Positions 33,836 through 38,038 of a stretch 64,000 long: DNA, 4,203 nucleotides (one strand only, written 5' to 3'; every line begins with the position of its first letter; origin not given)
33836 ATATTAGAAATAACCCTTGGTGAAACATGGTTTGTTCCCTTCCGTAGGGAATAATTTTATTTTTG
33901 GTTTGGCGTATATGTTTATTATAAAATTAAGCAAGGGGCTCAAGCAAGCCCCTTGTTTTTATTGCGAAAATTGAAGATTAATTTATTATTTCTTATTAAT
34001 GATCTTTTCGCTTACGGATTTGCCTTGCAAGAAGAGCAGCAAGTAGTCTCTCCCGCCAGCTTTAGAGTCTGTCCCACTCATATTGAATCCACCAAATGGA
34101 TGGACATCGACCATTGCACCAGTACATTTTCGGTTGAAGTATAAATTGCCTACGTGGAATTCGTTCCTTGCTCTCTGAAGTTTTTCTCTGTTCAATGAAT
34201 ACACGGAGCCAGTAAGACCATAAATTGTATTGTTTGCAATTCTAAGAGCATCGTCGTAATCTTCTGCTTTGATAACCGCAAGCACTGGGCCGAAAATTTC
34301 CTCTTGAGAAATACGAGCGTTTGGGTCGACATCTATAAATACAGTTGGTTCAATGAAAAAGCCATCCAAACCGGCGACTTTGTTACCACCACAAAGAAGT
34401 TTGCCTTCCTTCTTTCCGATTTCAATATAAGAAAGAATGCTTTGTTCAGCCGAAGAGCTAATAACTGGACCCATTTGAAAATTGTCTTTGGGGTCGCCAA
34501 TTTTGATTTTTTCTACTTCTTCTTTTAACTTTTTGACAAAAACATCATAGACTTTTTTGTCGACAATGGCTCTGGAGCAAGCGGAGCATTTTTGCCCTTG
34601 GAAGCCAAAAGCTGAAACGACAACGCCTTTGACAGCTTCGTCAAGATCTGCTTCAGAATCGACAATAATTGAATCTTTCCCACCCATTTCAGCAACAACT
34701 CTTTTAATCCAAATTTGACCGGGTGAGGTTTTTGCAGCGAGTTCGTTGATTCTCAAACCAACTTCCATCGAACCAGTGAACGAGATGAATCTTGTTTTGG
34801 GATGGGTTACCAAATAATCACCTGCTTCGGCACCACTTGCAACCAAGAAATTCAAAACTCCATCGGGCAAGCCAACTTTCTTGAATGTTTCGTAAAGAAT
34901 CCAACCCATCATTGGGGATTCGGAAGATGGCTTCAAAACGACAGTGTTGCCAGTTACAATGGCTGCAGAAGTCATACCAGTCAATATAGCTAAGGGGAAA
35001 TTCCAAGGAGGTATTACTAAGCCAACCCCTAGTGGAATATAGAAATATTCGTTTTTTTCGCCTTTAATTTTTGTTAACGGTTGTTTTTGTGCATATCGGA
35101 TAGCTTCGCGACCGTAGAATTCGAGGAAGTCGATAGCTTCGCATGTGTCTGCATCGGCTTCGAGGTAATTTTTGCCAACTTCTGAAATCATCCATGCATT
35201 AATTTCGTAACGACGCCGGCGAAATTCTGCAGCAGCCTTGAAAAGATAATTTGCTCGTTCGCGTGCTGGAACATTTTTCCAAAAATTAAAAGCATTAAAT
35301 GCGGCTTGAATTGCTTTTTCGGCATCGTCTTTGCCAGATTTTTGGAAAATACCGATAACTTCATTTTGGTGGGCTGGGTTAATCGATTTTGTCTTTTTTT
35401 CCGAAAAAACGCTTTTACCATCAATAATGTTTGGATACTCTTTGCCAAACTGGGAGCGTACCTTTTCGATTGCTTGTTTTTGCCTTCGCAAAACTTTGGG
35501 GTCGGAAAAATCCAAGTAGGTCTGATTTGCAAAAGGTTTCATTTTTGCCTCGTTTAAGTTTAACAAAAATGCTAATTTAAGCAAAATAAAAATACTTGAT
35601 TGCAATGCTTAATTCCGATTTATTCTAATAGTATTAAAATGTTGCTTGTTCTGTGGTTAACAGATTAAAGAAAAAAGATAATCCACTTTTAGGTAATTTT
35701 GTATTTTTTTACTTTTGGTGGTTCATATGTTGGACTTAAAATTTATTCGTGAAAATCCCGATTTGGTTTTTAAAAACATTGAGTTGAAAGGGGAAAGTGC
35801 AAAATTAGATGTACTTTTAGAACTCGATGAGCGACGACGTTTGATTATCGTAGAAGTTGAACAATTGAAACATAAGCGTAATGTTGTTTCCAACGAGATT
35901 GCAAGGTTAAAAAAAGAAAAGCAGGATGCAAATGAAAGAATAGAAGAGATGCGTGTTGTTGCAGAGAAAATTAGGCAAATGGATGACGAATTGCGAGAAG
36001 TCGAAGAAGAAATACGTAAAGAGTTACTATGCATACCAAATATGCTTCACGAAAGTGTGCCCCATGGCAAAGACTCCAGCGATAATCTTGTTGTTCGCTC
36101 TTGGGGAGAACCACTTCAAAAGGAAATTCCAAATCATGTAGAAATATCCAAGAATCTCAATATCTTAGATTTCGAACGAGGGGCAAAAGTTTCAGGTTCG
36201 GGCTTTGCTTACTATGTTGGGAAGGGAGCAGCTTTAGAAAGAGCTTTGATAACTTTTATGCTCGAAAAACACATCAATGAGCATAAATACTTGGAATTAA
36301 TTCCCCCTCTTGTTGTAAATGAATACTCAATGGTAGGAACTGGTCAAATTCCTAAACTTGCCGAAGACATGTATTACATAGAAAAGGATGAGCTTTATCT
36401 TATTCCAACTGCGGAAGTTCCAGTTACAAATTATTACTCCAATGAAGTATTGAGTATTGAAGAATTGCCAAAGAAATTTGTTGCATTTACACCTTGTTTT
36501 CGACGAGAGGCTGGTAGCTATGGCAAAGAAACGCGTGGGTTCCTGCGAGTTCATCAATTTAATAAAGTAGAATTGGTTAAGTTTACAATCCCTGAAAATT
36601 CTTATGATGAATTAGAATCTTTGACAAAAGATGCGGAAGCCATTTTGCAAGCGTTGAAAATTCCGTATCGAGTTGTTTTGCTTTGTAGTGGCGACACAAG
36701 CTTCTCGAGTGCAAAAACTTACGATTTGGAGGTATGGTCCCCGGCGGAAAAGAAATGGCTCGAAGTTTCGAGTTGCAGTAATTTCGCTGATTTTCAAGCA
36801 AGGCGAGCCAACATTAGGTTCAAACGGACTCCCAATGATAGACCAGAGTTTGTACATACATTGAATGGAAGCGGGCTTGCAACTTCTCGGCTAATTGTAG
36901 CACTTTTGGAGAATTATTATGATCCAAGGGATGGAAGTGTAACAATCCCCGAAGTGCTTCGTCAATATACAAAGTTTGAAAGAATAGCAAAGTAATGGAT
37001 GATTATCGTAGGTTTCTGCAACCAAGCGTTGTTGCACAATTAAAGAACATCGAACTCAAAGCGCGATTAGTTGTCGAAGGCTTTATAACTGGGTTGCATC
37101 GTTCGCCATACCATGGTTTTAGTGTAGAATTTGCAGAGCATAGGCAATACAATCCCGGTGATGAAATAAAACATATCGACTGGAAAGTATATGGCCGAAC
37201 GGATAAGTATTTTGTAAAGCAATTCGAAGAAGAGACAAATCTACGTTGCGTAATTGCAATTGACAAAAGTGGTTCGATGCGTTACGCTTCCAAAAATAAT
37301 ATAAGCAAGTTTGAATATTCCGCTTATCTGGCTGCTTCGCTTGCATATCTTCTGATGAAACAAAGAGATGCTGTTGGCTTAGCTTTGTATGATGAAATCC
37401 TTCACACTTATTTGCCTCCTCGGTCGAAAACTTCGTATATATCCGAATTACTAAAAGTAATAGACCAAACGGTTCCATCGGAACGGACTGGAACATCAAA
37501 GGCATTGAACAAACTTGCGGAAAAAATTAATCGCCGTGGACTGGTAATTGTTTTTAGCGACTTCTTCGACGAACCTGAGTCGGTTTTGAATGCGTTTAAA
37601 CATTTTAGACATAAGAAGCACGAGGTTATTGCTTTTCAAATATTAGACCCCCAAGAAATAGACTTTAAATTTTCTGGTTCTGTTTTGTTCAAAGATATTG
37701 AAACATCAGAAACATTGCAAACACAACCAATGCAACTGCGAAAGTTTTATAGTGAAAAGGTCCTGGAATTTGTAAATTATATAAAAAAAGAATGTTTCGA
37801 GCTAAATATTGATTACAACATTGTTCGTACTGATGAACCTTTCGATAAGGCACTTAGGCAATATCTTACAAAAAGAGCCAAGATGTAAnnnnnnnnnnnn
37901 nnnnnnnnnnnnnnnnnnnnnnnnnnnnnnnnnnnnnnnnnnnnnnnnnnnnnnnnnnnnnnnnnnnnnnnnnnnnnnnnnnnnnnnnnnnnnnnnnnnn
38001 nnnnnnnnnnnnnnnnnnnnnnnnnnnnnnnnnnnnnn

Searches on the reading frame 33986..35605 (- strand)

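Call 97: search_protein_families(library=pfam, proteins=[window:33986-35605:-], max_evalue=0.000001)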
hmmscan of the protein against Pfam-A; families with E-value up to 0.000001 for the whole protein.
window:33986-35605:- (539 aa): 1 family
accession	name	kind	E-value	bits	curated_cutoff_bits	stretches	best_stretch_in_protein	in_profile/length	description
PF00171.27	Aldedh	-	1.4e-147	492.5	23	1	70-531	7-461/461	Aldehyde dehydrogenase family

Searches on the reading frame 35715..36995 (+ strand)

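Call 65: search_protein_families(library=pfam, proteins=[window:35715-36995:+], max_evalue=0.00001)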
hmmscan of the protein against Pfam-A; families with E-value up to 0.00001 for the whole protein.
window:35715-36995:+ (426 aa): 2 families
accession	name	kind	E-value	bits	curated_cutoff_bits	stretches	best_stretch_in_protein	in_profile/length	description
PF00587.30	tRNA-synt_2b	-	4.3e-42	144.6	29.3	1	223-401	7-179/179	tRNA synthetase class II core domain (G, H, P, S and T)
PF02403.27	Seryl_tRNA_N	-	5.2e-28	97.9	28.2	1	5-110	1-107/108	Seryl-tRNA synthetase N-terminal domain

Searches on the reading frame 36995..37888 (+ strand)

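Call 97: search_protein_families(library=pfam, proteins=[window:36995-37888:+], max_evalue=0.000001)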
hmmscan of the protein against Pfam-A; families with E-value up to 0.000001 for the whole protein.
window:36995-37888:+ (297 aa): 2 families
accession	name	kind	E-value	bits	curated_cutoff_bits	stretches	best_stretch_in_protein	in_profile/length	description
PF01882.25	DUF58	-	3.9e-54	183.6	23.4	1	48-255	1-209/216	Protein of unknown function DUF58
PF13519.12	VWA_2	-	2.6e-07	31.7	27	1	86-190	2-106/107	von Willebrand factor type A domain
